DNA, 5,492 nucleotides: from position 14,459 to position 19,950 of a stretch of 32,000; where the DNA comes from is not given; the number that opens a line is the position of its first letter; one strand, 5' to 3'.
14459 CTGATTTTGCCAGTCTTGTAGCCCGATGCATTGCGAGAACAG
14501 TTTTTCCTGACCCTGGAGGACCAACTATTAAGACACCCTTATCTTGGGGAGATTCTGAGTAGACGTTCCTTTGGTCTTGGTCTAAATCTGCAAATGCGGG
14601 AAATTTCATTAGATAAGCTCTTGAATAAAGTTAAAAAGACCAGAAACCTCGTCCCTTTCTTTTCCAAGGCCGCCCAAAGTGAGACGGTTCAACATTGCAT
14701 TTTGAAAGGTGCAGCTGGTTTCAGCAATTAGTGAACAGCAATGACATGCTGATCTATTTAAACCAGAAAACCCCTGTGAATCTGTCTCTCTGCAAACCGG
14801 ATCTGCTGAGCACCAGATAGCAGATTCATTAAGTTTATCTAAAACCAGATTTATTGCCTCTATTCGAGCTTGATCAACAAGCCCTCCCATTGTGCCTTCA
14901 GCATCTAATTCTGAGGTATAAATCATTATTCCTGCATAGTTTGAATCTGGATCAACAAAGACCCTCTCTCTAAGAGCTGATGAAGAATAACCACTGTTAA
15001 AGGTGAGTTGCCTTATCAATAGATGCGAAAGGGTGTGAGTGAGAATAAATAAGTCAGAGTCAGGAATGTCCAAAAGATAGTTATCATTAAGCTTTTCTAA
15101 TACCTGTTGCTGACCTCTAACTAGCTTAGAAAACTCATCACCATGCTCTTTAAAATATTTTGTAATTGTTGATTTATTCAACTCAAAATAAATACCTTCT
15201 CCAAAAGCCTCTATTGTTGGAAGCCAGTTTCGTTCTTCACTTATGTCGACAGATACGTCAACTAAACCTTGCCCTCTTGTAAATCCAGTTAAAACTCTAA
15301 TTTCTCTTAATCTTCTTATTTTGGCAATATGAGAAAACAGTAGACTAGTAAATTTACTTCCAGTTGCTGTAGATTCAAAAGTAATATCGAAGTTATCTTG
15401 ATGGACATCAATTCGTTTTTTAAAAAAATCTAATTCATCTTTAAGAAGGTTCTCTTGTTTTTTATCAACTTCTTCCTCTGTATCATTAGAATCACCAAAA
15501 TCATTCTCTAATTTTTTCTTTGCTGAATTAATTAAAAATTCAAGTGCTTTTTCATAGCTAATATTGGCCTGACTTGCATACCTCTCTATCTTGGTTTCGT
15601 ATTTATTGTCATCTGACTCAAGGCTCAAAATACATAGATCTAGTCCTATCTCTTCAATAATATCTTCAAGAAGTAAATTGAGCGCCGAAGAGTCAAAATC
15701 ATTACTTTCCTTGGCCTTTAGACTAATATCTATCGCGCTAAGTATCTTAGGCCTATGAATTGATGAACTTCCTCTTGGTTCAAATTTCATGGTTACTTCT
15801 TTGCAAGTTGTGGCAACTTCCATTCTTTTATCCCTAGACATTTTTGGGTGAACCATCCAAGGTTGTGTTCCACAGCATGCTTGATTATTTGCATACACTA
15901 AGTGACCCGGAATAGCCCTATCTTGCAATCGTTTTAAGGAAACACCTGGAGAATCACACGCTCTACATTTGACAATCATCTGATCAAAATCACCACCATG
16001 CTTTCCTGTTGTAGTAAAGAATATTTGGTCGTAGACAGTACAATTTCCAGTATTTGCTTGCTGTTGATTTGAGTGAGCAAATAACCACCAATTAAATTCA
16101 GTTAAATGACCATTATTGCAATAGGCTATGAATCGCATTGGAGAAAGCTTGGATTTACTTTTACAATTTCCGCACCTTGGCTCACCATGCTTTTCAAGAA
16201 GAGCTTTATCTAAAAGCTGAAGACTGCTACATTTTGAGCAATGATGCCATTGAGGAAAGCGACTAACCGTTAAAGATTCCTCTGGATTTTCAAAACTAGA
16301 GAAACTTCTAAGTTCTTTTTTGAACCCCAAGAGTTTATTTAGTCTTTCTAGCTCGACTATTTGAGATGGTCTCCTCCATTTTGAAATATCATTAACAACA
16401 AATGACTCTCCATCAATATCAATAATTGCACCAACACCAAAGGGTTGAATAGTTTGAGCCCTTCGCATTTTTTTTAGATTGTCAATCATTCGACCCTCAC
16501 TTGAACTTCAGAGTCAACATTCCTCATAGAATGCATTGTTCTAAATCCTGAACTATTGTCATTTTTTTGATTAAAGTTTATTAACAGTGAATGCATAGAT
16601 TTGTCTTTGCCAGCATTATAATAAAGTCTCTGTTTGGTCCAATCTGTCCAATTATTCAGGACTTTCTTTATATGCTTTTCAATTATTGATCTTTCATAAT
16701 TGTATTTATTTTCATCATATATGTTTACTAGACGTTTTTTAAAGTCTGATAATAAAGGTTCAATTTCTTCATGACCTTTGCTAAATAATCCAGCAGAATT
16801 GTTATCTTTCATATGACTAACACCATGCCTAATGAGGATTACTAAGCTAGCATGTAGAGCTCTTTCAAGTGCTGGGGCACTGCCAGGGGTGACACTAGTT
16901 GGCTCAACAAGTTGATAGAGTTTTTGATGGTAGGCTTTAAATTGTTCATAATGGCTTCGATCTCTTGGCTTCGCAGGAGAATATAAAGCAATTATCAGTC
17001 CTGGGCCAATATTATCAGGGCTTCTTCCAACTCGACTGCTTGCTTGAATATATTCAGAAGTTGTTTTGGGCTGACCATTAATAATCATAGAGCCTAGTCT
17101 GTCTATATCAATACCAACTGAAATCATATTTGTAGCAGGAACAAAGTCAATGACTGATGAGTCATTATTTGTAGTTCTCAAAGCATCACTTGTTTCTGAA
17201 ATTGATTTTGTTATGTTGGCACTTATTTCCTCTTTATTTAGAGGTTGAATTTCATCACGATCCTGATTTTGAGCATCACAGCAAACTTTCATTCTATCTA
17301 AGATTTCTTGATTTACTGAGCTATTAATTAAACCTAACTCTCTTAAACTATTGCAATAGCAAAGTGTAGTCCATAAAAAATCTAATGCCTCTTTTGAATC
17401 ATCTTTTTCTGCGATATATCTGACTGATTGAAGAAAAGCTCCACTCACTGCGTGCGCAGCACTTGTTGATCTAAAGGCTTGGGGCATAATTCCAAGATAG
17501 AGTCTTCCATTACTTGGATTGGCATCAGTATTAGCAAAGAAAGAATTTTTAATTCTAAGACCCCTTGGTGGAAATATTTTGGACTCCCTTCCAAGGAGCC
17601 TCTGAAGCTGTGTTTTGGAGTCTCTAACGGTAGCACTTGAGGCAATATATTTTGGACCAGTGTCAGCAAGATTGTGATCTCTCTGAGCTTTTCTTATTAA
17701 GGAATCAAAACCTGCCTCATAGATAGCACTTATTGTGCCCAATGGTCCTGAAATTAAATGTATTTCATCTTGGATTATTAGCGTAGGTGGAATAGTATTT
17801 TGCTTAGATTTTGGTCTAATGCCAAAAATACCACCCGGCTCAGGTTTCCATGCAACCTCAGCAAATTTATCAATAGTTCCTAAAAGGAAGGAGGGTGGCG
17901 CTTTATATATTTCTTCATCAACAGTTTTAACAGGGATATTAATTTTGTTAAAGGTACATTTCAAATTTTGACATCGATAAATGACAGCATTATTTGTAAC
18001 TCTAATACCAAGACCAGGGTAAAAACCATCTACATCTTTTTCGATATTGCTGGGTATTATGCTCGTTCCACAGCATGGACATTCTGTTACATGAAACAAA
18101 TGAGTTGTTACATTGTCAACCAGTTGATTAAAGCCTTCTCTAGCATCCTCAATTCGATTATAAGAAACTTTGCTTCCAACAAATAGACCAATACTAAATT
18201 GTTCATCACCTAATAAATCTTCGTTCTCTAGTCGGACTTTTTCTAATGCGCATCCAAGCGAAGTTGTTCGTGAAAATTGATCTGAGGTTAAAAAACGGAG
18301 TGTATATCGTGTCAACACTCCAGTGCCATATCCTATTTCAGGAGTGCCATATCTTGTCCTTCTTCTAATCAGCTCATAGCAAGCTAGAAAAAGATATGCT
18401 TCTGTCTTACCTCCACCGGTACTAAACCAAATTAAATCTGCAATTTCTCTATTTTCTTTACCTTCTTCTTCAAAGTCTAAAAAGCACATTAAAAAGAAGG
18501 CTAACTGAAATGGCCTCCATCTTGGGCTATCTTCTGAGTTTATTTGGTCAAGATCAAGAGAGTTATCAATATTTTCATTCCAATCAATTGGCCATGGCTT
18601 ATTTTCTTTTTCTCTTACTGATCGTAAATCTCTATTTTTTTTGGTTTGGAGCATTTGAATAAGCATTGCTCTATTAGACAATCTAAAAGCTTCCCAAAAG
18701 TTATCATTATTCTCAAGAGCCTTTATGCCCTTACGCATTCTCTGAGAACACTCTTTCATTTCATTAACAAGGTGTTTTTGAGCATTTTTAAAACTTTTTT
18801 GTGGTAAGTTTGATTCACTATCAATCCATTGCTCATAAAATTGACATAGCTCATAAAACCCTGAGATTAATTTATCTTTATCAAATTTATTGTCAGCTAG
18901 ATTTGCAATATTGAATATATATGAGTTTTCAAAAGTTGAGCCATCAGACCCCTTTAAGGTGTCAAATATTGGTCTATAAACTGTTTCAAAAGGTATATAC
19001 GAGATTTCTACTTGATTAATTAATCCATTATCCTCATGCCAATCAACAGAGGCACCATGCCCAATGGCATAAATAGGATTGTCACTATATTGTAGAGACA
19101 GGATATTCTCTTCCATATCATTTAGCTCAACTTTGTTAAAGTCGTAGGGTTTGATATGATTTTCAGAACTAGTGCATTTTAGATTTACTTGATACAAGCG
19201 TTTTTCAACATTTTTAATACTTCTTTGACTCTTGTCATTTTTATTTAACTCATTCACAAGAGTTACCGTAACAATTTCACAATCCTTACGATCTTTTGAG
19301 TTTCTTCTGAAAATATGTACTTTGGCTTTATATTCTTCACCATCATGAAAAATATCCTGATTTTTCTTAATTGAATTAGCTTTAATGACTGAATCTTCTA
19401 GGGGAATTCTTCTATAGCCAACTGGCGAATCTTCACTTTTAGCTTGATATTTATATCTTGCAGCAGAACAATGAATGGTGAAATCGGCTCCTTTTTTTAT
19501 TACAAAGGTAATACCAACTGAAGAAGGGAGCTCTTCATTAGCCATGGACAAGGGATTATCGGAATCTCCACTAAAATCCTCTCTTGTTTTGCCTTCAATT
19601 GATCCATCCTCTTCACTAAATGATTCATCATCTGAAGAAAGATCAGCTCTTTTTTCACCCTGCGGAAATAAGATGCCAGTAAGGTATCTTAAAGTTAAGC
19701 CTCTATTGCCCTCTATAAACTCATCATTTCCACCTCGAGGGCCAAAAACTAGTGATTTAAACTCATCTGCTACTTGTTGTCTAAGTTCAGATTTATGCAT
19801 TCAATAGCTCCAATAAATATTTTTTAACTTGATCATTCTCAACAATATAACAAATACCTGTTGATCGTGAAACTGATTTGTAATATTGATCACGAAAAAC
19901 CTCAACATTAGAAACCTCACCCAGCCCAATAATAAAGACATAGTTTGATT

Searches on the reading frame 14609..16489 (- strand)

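Call 9: search_protein_families(library=pfam, proteins=[window:14609-16489:-], max_evalue=0.01)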
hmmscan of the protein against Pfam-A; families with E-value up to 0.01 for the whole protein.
window:14609-16489:- (626 aa): 1 family
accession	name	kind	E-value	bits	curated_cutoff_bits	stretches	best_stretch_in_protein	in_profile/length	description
PF09369.15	MZB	-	0.00017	22.6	24.2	1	487-585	1-79/80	MrfA Zn-binding domain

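Call 54: search_protein_families(library=padloc, proteins=[window:14609-16489:-], max_evalue=0.001)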
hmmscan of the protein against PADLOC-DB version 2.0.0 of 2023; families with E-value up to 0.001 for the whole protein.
window:14609-16489:- (626 aa): 4 families
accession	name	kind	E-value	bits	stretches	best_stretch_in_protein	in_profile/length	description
PDLC02583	DrmB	-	1.3e-72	243.8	1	71-603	87-599/606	DrmB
PDLC02584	DrmB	-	2.4e-46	156.5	1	159-605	11-430/445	DrmB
PDLC02579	DrmB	-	9.5e-37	124.6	1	378-603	63-299/314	DrmB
PDLC02582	DrmB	-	2.5e-06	24.3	1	478-615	520-640/649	DrmB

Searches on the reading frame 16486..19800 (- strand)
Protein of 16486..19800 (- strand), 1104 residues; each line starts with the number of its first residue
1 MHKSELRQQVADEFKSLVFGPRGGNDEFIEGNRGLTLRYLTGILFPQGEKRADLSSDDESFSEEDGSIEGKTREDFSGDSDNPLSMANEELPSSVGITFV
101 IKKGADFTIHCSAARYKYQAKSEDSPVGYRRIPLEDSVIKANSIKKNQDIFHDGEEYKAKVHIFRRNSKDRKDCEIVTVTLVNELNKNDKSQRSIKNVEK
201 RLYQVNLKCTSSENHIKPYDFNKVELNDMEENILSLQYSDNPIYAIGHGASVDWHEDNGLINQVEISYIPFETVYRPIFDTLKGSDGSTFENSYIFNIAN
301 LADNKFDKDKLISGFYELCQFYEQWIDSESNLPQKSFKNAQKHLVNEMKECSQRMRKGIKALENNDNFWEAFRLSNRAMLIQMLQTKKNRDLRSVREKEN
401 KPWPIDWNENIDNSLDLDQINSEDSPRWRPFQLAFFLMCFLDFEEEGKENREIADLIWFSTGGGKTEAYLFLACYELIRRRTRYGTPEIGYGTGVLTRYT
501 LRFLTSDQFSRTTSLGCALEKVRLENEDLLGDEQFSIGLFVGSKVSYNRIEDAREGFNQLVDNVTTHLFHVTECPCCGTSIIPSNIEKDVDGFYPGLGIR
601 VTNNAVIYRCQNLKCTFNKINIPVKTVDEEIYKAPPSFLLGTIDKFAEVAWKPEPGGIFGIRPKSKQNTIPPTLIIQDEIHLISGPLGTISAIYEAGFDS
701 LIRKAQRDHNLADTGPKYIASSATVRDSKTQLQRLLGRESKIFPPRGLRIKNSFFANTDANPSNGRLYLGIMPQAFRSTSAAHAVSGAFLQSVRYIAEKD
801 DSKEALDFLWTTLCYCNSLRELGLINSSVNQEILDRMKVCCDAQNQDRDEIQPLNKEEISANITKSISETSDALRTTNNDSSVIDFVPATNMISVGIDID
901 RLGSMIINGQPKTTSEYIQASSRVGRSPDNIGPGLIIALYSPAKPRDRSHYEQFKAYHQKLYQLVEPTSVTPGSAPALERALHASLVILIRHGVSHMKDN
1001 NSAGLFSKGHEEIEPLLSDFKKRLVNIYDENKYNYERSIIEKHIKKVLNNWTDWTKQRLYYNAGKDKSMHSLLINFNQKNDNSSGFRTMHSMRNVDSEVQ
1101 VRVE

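Call 9: search_protein_families(library=pfam, proteins=[window:16486-19800:-], max_evalue=0.01)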
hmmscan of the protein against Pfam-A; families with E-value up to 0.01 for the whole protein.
window:16486-19800:- (1104 aa): 3 families
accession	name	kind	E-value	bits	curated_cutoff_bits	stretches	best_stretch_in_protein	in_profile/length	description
PF00271.37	Helicase_C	-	2.1e-06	28.4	23.5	1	868-926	52-108/110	Helicase conserved C-terminal domain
PF00270.35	DEAD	-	0.005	17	26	0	460-524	22-76/167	DEAD/DEAH box helicase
PF12933.13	FTO_NTD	-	0.007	16.1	27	0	185-266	111-192/275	FTO catalytic domain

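Call 54: search_protein_families(library=padloc, proteins=[window:16486-19800:-], max_evalue=0.001)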
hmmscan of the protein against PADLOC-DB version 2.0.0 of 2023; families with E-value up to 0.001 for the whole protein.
window:16486-19800:- (1104 aa): 12 families
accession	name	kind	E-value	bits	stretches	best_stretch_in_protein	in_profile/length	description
PDLC02575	DrmA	-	4.1e-185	615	2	666-1102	389-827/837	DrmA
PDLC02571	DrmA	-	4.7e-167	555.8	4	668-1062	845-1236/1282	DrmA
PDLC02567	DrmA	-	4.6e-108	360.1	2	660-1102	1264-1721/1750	DrmA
PDLC02577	DrmA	-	3.6e-84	281.3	2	669-1075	229-649/697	DrmA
PDLC02568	DrmA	-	2.7e-72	242.3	1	612-1102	73-598/611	DrmA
PDLC02576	DrmA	-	3.9e-44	148.7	3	426-656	497-721/1235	DrmA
PDLC02574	DrmA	-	4.6e-40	135.3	1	883-1099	36-248/269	DrmA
PDLC02570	DrmA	-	8.7e-10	35.6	1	671-955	409-649/851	DrmA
PDLC02896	DpdJ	-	3.4e-07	26.3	1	448-739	176-426/1487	DpdJ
PDLC02569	DrmA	-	2e-06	23.9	1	670-958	654-900/1095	DrmA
PDLC02893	DpdJ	-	0.00019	17.5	0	842-955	547-660/876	DpdJ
PDLC02573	DrmA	-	0.00061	15.9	0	883-990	794-898/1018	DrmA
